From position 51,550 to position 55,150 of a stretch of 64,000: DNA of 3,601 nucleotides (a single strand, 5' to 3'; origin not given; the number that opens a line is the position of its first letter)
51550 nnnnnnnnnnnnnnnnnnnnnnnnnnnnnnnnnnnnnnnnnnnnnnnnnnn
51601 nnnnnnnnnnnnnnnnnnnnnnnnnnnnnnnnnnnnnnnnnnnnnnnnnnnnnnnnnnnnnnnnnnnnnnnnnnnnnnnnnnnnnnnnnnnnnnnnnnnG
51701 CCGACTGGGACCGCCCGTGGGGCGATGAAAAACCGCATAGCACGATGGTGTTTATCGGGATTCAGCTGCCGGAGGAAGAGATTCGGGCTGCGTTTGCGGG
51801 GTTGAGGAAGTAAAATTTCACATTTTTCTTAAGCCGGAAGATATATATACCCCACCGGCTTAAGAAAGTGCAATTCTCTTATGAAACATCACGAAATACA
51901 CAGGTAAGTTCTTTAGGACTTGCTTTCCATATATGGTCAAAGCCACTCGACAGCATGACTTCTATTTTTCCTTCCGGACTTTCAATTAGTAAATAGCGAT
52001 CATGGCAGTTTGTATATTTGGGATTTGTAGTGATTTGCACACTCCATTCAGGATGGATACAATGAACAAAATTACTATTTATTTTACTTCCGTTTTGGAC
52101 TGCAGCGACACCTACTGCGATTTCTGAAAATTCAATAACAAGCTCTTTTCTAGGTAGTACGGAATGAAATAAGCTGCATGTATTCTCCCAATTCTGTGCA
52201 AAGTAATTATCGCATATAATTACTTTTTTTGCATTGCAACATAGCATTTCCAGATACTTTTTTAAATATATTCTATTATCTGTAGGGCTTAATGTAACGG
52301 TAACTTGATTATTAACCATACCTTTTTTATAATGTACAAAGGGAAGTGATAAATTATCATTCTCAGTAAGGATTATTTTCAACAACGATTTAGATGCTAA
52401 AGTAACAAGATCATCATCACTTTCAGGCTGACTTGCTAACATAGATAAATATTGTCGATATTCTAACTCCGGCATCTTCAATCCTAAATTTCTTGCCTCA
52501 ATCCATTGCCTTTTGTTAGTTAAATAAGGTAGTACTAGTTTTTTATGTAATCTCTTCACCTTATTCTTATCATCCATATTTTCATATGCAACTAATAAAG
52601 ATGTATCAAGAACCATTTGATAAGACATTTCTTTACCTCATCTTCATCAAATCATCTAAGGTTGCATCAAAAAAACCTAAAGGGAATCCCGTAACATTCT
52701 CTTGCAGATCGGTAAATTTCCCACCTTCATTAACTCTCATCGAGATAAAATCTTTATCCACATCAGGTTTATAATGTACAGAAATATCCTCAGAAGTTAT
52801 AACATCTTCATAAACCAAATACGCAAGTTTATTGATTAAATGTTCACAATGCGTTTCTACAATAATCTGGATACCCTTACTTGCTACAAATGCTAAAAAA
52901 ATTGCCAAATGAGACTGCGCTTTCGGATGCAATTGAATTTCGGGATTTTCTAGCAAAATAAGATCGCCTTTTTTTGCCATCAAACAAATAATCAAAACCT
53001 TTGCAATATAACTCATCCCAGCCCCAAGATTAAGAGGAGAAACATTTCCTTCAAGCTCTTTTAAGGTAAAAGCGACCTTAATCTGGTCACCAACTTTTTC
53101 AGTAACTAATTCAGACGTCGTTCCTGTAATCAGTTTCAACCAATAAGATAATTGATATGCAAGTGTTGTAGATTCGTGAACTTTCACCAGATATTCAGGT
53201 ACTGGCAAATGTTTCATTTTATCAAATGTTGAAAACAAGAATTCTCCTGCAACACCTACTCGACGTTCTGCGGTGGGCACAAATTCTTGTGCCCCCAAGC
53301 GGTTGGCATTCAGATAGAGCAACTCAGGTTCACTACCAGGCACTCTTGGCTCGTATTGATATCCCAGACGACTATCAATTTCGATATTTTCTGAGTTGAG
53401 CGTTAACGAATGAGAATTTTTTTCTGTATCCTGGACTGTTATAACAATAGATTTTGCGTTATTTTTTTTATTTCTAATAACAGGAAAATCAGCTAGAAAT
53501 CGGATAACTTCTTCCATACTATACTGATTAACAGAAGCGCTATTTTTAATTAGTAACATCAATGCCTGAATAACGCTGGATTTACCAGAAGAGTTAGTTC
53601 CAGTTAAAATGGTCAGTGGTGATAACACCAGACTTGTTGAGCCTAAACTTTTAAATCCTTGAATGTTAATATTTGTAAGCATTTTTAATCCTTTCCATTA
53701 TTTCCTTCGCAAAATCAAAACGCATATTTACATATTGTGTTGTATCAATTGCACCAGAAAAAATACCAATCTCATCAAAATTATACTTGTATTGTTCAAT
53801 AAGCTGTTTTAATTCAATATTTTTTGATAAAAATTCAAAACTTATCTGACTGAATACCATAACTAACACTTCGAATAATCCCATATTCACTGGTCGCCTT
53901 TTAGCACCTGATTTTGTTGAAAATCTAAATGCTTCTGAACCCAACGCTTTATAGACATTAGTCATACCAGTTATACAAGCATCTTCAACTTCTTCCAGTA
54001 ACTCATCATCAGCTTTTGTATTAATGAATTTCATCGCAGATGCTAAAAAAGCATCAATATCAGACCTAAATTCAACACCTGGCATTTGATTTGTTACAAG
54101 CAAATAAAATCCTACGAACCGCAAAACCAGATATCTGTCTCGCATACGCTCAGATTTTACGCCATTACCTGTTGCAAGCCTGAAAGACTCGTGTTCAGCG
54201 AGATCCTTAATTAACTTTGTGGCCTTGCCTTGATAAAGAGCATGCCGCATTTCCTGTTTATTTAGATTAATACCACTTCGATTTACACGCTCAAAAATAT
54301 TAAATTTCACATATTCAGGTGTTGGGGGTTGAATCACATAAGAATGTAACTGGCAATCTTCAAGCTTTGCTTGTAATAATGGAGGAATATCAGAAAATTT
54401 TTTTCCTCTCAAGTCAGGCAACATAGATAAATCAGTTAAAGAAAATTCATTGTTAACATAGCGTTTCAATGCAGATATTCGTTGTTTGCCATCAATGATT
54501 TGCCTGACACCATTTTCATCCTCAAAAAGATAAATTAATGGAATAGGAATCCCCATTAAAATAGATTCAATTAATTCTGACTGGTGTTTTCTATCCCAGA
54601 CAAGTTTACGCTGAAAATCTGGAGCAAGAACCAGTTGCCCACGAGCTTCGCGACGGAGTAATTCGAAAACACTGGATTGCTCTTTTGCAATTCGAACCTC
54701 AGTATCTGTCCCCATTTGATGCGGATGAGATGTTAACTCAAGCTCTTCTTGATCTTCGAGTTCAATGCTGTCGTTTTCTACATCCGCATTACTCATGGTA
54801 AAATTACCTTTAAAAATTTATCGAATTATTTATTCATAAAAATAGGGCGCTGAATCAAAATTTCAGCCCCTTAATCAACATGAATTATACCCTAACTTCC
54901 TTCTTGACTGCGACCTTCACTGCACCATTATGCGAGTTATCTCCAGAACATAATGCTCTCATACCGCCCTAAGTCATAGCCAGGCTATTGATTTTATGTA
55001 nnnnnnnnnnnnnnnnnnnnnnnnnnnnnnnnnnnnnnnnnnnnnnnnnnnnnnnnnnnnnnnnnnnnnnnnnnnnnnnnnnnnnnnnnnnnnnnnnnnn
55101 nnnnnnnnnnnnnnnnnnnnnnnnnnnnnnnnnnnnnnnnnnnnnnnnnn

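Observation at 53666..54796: Gene A: DUF262 domain without the usual DUF1524 nuclease partner, with an acidic N-terminal tail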

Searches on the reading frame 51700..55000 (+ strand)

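Call 65: search_protein_families(proteins=[L004:4183-5835:-], library=padloc, max_evalue=0.00001)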
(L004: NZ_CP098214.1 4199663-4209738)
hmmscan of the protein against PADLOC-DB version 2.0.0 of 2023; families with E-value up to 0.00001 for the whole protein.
L004:4183-5835:- (550 aa): 32 families (the best 25 are shown)
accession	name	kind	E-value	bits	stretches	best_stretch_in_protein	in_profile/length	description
PDLC02690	Orf5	-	1.6e-142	474.1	1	10-548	2-529/531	Orf5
PDLC04157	HEC-06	-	9e-67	223.9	1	10-548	16-555/558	-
PDLC04155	HEC-06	-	2.9e-65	218.9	1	4-548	8-558/562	-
PDLC04154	HEC-06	-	5.1e-64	214.9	1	2-548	8-564/569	-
PDLC02686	Orf5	-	9.7e-62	207.2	1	3-548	5-566/566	Orf5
PDLC02694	Orf5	-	7.1e-56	188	1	2-548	2-573/574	Orf5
PDLC02687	Orf5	-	6.7e-55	184.8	1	1-529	1-539/543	Orf5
PDLC02693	Orf5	-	7.3e-49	165.2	1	10-548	1-542/543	Orf5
PDLC02695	Orf5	-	3e-48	162.6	2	1-276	3-313/601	Orf5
PDLC02700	Orf5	-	3.6e-46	156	1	10-548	5-555/555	Orf5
PDLC02701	Orf5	-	1e-38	131.2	2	6-288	8-318/596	Orf5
PDLC02691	Orf5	-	4.1e-37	126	2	157-548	188-579/579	Orf5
PDLC02692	Orf5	-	1.6e-31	107.7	2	14-244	4-239/558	Orf5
PDLC02698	Orf5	-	3.6e-27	93.3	2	157-544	187-567/573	Orf5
PDLC02792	SspE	-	1.6e-26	90.9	2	3-93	8-117/771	SspE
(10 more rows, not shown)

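Call 69: profile_search(protein=L004:4183-5835:-)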
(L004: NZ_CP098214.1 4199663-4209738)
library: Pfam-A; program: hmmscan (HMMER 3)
A. the first sequence (550 residues): domains with independent E <= 10: 3; with E <= 0.001: 2
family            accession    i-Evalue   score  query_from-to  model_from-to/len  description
GmrSD_N           PF03235.19    4.7e-41   141.6       8-219         1-199/199  GmrSD restriction endonuclease, N-terminal domain
GmrSD_C           PF07510.16    2.1e-27    96.1     412-540        12-135/138  GmrSD restriction endonucleases, C-terminal domain
SGF29_Tudor       PF07039.17       0.33    11.5      44-97         12-67/132  SGF29 tudor-like domain

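Call 70: find_homologous_proteins(query=L004:4183-5835:-, max_evalue=1e-10)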
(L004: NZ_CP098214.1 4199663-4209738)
Query L004:4183-5835:- (550 aa): 5415 proteins with E <= 1e-10 among 8000 candidates; the best 120 are listed.
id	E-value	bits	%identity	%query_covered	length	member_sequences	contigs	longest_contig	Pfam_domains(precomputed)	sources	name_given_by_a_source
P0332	0.0e+0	1219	100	100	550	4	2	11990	PF07510.17,PF03235.20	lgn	-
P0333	0.0e+0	1219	100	100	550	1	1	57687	PF07510.17,PF03235.20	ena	-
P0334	0.0e+0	1218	100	100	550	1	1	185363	PF07510.17,PF03235.20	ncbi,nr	ncbi:DUF262 domain-containing protein [Escherichia coli]|nr:DUF262 domain-containing protein [Escher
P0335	0.0e+0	1218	100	100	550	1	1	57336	PF07510.17,PF03235.20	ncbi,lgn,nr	ncbi:TPA: DUF262 domain-containing protein [Escherichia coli]|nr:DUF262 domain-containing protein [E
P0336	0.0e+0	1217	100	100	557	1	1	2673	PF07510.17,PF03235.20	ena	-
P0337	0.0e+0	1217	100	100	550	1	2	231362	PF07510.17,PF03235.20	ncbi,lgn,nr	ncbi:DUF262 domain-containing protein [Escherichia coli]|nr:DUF262 domain-containing protein [Escher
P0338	0.0e+0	1216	100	100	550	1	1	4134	PF07510.17,PF03235.20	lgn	-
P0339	0.0e+0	1216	100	100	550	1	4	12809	PF07510.17,PF03235.20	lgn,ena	-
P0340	0.0e+0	1215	99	100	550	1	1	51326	PF07510.17,PF03235.20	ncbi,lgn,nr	ncbi:DUF262 domain-containing protein [Escherichia coli]|nr:DUF262 domain-containing protein [Escher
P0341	0.0e+0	1215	99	100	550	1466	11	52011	PF07510.17,PF03235.20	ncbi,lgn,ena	-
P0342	0.0e+0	1215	99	100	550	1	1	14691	PF07510.17,PF03235.20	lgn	-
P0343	0.0e+0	1215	100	100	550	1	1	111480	PF07510.17,PF03235.20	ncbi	-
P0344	0.0e+0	1214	99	100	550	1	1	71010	PF07510.17,PF03235.20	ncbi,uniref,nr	ncbi:DUF262 domain-containing protein [Escherichia coli]|uniref:DUF262 domain-containing protein n=1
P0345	0.0e+0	1214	100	100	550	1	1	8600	PF07510.17,PF03235.20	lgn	-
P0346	0.0e+0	1214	99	100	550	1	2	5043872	PF07510.17,PF03235.20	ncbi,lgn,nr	ncbi:DUF262 domain-containing protein [Escherichia coli]|nr:DUF262 domain-containing protein [Escher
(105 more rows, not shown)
